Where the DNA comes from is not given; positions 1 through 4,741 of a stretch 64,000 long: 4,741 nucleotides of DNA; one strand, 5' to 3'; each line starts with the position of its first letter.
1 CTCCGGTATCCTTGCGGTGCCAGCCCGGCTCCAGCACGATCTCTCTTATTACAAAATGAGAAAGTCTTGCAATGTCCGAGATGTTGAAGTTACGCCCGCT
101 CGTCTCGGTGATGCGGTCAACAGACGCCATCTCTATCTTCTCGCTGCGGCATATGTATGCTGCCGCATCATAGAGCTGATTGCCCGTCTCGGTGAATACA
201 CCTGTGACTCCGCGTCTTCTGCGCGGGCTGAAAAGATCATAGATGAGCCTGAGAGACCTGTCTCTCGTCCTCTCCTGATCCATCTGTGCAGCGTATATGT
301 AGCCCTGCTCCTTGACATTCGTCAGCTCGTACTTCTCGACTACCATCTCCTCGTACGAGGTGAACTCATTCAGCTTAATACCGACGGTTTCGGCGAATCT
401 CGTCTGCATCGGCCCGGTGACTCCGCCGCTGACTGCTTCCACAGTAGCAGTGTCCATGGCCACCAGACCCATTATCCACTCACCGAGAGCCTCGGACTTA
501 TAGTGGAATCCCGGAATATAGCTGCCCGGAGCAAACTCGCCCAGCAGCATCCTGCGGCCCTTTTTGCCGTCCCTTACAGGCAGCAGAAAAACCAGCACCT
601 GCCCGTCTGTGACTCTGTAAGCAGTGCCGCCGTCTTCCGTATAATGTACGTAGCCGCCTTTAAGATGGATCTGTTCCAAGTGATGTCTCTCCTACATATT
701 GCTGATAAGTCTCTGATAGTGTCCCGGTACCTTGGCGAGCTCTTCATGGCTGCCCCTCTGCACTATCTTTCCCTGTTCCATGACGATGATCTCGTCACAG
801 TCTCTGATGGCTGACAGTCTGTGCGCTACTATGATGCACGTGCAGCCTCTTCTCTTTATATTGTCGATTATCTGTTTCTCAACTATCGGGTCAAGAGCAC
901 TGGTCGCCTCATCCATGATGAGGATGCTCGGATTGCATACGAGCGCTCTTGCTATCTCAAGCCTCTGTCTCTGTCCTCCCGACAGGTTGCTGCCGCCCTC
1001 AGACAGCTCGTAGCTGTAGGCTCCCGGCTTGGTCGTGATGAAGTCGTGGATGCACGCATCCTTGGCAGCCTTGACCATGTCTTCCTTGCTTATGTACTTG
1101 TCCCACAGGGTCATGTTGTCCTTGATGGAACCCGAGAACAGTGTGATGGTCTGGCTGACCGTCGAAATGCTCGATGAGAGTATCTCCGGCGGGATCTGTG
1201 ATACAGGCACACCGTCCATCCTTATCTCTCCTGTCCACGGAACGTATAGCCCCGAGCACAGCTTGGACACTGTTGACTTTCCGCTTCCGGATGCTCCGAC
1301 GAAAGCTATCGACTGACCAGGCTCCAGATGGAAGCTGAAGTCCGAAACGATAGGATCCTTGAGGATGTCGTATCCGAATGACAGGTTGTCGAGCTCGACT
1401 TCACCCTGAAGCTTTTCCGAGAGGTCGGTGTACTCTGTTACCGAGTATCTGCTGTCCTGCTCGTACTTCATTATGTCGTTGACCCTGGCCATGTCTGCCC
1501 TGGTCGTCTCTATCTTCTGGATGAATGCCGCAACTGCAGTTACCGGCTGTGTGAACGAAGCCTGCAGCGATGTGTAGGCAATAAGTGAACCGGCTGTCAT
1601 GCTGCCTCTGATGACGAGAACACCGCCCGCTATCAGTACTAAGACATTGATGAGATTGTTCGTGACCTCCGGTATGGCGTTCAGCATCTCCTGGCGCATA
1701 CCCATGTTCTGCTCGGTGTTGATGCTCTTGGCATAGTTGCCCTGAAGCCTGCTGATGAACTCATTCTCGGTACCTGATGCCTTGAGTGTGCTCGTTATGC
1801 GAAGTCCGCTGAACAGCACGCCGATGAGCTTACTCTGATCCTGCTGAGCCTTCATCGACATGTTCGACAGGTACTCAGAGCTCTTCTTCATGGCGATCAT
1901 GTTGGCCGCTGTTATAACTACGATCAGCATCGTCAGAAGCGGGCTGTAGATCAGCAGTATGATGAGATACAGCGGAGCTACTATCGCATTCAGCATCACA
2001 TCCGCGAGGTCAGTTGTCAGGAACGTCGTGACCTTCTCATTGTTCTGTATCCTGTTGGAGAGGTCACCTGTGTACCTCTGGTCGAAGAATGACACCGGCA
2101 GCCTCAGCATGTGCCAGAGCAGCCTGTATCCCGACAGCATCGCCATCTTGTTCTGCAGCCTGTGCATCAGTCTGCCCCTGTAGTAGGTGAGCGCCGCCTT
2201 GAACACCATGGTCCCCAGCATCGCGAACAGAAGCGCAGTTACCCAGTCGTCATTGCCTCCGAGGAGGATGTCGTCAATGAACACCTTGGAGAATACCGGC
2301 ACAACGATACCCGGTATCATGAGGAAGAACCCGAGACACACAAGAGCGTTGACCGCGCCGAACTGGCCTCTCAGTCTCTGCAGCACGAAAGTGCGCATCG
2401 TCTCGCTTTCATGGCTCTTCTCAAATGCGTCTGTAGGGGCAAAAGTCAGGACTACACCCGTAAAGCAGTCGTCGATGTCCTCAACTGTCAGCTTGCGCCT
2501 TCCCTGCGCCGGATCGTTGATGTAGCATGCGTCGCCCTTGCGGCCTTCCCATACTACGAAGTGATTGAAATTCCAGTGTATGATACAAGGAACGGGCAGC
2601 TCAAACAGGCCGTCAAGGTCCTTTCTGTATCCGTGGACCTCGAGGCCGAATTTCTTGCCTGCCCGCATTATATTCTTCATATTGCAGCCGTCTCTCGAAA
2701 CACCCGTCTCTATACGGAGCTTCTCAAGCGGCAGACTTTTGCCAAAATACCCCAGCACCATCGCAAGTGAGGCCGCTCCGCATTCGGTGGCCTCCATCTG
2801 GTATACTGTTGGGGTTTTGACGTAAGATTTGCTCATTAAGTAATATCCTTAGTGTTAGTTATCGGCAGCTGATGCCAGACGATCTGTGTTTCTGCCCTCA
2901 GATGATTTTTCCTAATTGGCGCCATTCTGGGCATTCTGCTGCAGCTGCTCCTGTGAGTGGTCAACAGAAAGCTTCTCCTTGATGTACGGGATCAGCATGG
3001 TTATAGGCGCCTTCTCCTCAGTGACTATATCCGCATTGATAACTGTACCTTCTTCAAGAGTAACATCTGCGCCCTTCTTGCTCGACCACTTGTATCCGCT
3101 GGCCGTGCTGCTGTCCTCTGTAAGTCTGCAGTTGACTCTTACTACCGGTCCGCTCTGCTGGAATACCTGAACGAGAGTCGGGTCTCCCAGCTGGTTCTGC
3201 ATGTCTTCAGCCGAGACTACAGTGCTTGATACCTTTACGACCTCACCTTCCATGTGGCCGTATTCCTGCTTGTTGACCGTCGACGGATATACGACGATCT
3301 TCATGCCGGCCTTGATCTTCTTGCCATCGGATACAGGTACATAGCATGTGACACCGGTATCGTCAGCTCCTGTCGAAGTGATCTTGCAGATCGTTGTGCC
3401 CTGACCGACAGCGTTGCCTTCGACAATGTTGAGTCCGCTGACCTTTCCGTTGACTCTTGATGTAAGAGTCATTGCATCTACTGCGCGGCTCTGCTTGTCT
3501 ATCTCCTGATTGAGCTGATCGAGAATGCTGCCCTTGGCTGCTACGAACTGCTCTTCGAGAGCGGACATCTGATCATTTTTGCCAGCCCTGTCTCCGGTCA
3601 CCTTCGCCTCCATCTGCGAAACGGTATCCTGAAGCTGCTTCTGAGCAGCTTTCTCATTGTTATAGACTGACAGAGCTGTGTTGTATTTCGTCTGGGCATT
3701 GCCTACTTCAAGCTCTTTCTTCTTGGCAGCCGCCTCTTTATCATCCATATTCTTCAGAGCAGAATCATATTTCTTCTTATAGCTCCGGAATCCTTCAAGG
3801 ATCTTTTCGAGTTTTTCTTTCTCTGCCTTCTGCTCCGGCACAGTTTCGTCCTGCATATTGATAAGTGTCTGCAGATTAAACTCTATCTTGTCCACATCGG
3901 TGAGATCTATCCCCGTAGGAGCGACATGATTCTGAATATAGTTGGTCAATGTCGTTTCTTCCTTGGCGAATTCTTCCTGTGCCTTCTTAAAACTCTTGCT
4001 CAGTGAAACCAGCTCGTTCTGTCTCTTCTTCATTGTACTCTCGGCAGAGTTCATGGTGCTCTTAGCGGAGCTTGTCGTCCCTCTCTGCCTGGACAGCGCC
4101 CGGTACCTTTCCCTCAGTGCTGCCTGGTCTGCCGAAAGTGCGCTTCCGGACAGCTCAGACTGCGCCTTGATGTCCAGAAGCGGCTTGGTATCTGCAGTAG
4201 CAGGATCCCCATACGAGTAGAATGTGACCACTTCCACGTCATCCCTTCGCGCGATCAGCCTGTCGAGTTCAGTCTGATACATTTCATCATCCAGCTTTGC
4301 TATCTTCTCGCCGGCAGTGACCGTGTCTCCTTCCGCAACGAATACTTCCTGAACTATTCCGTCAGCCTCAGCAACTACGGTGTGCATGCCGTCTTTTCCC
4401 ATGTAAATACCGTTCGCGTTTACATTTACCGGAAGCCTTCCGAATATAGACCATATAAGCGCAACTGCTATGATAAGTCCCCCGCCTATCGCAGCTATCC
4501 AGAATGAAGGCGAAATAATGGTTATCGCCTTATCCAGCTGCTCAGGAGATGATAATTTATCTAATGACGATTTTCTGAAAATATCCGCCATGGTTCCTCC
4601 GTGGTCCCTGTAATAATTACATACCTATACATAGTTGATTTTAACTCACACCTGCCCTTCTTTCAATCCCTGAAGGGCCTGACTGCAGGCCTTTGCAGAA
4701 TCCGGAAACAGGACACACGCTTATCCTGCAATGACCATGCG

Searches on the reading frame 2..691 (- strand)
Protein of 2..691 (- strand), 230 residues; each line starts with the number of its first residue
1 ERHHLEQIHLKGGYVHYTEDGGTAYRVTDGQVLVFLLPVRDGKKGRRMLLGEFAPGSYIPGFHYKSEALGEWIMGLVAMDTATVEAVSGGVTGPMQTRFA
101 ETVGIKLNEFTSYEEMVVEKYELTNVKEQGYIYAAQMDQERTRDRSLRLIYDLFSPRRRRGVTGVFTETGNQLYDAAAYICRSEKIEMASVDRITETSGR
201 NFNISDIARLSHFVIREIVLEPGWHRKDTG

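Call 79: search_protein_families(library=ncbifam, proteins=[window:2-691:-], max_evalue=1e-10)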
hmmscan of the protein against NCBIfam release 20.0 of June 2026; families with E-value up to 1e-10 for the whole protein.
window:2-691:- (230 aa): 0 families

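Call 81: search_protein_families(library=ncbifam, proteins=[window:2-691:-], max_evalue=1)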
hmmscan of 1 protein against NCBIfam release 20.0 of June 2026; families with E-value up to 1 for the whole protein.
window:2-691:- (230 aa): 1 family
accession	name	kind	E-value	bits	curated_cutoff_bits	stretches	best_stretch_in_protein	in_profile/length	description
TIGR03797.1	NHLM_micro_ABC2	equivalog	1.6e-06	26.9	709.4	1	171-230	2-61/686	NHLP bacteriocin export ABC transporter permease/ATPase subunit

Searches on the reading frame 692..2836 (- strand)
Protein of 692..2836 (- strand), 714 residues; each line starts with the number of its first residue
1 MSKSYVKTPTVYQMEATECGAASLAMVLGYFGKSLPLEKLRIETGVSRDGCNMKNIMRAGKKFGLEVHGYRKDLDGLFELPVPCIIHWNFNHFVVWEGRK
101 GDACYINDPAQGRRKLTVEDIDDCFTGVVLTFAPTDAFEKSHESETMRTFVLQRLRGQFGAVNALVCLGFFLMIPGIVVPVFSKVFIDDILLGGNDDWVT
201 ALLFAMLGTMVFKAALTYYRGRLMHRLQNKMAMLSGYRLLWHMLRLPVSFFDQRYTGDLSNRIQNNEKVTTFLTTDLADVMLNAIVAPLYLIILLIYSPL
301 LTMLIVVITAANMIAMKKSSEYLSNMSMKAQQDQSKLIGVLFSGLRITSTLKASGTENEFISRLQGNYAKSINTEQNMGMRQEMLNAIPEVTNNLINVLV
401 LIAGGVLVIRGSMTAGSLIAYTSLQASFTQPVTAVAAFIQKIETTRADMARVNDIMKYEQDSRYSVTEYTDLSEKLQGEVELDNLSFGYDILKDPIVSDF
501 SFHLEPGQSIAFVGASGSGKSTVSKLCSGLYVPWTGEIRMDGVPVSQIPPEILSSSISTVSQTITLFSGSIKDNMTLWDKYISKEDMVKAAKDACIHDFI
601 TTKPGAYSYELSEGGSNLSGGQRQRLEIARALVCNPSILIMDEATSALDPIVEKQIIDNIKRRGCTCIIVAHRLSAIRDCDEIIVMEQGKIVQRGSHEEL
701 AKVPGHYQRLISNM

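Call 38: search_protein_families(library=pfam, proteins=[window:692-2836:-], max_evalue=0.00001)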
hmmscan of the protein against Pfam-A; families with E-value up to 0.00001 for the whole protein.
window:692-2836:- (714 aa): 3 families
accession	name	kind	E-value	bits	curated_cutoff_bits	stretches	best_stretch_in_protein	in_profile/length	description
PF03412.21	Peptidase_C39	-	6.5e-38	130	22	1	8-136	2-132/133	Peptidase C39 family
PF00005.33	ABC_tran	-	8.1e-29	101.4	25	1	498-646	2-137/137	ABC transporter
PF00664.28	ABC_membrane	-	1.4e-27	97.6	28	1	177-432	16-274/274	ABC transporter transmembrane region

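Call 40: search_protein_families(library=ncbifam, proteins=[window:692-2836:-], max_evalue=0.0001)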
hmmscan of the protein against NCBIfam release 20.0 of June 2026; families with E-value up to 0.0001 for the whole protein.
window:692-2836:- (714 aa): 188 families (the best 25 are shown)
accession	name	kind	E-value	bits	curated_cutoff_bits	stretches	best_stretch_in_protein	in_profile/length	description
TIGR03796.1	NHLM_micro_ABC1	equivalog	2.9e-297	987.7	853.3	1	7-711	1-709/710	NHLP family bacteriocin export ABC transporter peptidase/permease/ATPase subunit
TIGR01846.1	type_I_sec_HlyB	subfamily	4.4e-125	418.6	725.55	1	22-711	3-689/694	type I secretion system permease/ATPase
TIGR03797.1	NHLM_micro_ABC2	equivalog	5.4e-108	362.3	709.4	1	147-712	123-683/686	NHLP bacteriocin export ABC transporter permease/ATPase subunit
TIGR03375.1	type_I_sec_LssB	subfamily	4.1e-107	359.2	693.1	1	23-700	6-688/696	type I secretion system permease/ATPase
TIGR01193.1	bacteriocin_ABC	subfamily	1.1e-106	358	523.85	1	13-712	1-707/708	peptide cleavage/export ABC transporter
TIGR00958.1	3a01208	subfamily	3.5e-95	319.8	874.6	1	151-710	148-710/711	antigen peptide transporter 2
TIGR02203.1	MsbA_lipidA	equivalog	1.9e-88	297.4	602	1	178-711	32-566/572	lipid A export permease/ATP-binding protein MsbA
TIGR02204.1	MsbA_rel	hypoth_equivalog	3e-86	290.3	780.4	1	164-711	23-572/576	ABC transporter, permease/ATP-binding protein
NF010178.0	PRK13657.1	equivalog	9.7e-83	278.5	733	1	151-711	10-567/588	glucan ABC transporter ATP-binding protein/ permease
NF045513.1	HepA_fam_ABC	equivalog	3e-80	270.4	725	1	186-706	78-601/610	heterocyst formation ABC transporter subunit HepA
TIGR01842.1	type_I_sec_PrtD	subfamily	3.4e-78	263.5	510.15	1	166-701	12-541/544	type I secretion system permease/ATPase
NF008381.0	PRK11176.1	equivalog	1.1e-74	251.9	867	1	184-710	49-575/582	lipid A ABC transporter ATP-binding protein/permease MsbA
NF052233.1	CphA_assoc_ABC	equivalog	1.3e-74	251.9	880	1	146-711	166-740/766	cyanophycin metabolism-associated ABC transporter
NF045998.1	cleave_ABC_plasm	equivalog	4.8e-69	233.3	500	1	13-666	2-651/673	Mbov_0121 family peptidase domain-containing ABC transporter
NF008055.0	PRK10789.1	equivalog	6.1e-68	229.7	845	1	153-710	13-567/590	SmdA family multidrug ABC transporter permease/ATP-binding protein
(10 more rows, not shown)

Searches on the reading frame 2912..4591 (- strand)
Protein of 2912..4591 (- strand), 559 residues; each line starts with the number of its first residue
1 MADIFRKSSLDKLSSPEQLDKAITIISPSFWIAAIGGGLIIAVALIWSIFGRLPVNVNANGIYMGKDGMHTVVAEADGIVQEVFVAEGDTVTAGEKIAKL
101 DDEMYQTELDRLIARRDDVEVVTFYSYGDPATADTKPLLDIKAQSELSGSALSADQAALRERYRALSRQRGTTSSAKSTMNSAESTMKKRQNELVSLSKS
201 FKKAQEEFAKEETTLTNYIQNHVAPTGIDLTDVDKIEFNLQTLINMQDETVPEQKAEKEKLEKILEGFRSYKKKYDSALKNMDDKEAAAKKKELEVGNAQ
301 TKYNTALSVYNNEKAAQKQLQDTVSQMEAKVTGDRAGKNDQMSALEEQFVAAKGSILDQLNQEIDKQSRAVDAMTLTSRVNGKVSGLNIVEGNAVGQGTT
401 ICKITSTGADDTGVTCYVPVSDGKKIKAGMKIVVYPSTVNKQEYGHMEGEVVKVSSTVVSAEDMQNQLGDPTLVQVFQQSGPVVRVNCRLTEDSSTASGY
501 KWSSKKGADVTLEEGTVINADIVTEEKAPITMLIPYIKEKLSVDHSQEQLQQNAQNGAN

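Call 38: search_protein_families(library=pfam, proteins=[window:2912-4591:-], max_evalue=0.00001)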
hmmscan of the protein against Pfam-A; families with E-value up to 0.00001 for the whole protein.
window:2912-4591:- (559 aa): 4 families
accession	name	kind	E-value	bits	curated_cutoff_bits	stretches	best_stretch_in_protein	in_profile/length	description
PF13437.12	HlyD_3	-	3.2e-11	44.3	22.2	1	375-460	1-82/106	HlyD family secretion protein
PF00364.28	Biotin_lipoyl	-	1.1e-08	35.2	22.1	0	69-100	42-73/73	Biotin-requiring enzyme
PF16576.10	HlyD_D23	-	2.3e-07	30.7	30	0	296-458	56-188/214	Barrel-sandwich domain of CusB or HlyD membrane-fusion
PF13533.13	Biotin_lipoyl_2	-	2.4e-06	27.7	29.8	0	76-101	7-32/32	Biotin-lipoyl like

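Call 40: search_protein_families(library=ncbifam, proteins=[window:2912-4591:-], max_evalue=0.0001)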
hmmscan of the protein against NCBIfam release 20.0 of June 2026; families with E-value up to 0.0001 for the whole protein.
window:2912-4591:- (559 aa): 6 families
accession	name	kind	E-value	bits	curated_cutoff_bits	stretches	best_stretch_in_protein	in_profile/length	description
TIGR03794.1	NHLM_micro_HlyD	equivalog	2.1e-72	244.3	156.2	2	249-538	139-420/421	NHLP bacteriocin system secretion protein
TIGR01843.1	type_I_hlyD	subfamily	8.1e-21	74.5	208.65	2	39-209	13-181/422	HlyD family type I secretion periplasmic adaptor subunit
TIGR01730.1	RND_mfp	subfamily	1.1e-07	31.2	94.9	1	71-120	28-77/322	efflux RND transporter periplasmic adaptor subunit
NF002939.0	PRK03598.1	equivalog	5.4e-06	25.8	393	0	77-213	52-186/332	secretion protein HlyD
NF038350.1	taxis_HmpF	equivalog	1.3e-05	23.8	200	1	137-264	212-338/553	pilus motility taxis protein HmpF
TIGR02168.1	SMC_prok_B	equivalog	8.2e-05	20.5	567.35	0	156-369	231-442/1181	chromosome segregation protein SMC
